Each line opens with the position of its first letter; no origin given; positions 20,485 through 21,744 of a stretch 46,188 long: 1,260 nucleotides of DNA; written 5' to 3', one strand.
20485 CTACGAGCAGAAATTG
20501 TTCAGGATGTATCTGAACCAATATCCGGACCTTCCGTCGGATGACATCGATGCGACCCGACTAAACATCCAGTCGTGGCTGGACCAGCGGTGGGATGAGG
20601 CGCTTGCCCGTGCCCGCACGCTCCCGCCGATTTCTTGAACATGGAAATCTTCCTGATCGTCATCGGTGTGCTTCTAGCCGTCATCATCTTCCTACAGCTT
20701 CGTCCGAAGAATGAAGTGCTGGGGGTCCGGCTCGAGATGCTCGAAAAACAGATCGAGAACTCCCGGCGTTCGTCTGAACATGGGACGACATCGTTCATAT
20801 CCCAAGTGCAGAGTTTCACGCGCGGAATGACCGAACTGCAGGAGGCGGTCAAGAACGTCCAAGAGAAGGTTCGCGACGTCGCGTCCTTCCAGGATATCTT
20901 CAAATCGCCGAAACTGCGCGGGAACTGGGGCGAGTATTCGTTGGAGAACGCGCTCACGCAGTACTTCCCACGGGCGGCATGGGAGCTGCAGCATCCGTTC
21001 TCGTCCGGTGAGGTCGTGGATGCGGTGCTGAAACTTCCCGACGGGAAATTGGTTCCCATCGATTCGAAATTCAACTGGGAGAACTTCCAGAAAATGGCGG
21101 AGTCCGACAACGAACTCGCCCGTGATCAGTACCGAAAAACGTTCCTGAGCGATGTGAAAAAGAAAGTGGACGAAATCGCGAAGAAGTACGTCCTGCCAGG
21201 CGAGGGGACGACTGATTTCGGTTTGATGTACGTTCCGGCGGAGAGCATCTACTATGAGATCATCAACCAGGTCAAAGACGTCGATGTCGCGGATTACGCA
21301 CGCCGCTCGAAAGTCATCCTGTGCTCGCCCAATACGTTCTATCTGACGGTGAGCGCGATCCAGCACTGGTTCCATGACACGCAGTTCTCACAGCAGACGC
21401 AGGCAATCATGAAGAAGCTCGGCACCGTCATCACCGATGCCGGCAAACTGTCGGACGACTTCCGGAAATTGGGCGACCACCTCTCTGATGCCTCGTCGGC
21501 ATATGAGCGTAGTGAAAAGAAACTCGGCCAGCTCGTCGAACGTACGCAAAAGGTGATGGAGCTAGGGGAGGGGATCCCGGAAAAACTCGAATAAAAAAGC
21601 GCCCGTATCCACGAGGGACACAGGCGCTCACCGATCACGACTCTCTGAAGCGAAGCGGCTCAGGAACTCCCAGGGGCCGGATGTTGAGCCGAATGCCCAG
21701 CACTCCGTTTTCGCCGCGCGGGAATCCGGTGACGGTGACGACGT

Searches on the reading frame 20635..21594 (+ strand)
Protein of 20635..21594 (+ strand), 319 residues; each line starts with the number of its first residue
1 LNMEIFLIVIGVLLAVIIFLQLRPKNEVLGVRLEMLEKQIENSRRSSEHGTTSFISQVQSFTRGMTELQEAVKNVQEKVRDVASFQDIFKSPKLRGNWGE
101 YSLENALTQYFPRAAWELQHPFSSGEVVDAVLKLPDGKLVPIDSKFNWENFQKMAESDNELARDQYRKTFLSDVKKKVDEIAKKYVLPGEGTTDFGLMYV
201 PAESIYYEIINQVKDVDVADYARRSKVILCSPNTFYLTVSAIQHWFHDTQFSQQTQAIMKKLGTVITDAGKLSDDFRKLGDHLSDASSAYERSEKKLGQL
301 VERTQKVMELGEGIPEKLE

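Call 4: search_protein_families(library=pfam, proteins=[window:20635-21594:+], max_evalue=1)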
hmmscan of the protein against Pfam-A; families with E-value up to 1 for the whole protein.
window:20635-21594:+ (319 aa): 19 families
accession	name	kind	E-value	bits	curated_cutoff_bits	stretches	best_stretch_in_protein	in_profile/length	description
PF02646.22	RmuC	-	2.1e-55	188.3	26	1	33-312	7-286/291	RmuC family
PF04136.21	COG3_N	-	0.0023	18.3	27.9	1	251-319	2-70/147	Conserved oligomeric Golgi complex subunit 3, N-terminal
PF20117.4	DUF6507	-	0.017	16.1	25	0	254-306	7-79/120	Family of unknown function (DUF6507)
PF23203.1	KIF21A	-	0.039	14.1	28.5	1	28-92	45-112/161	KIF21A-like domain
PF15035.11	Rootletin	-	0.042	14.3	36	0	23-80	82-139/188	Ciliary rootlet component, centrosome cohesion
PF07439.16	DUF1515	-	0.068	13.6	22.2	0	258-305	6-50/113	Protein of unknown function (DUF1515)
PF07361.16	Cytochrom_B562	-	0.093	13.8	30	0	34-80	30-76/102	Cytochrome b562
PF00430.23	ATP-synt_B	-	0.11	13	28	1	6-57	5-56/132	ATP synthase B/B' CF(0)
PF24073.1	DUF7365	-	0.13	12.9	27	1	7-82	15-90/101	Coiled-coil region of unknown function (DUF7365)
PF06009.19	Laminin_II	-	0.13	12.7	33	0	250-313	21-84/138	Laminin Domain II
PF05531.17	NPV_P10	-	0.26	12.3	29.8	0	58-86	13-41/75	Nucleopolyhedrovirus P10 protein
PF06419.17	COG6_N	-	0.27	11.8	27.4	0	256-309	29-82/114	Conserved oligomeric complex COG6, N-terminal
PF17107.11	SesA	-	0.32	11.6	26.3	0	238-317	41-118/122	N-terminal domain on NACHT_NTPase and P-loop NTPases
PF20651.3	EXOC6_Sec15_N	-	0.37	11.2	27.2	0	37-83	10-56/170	Exocyst complex component EXOC6/Sec15, N-terminal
PF03938.19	OmpH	-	0.43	11.2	32.4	0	149-184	75-110/141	Outer membrane protein (OmpH-like)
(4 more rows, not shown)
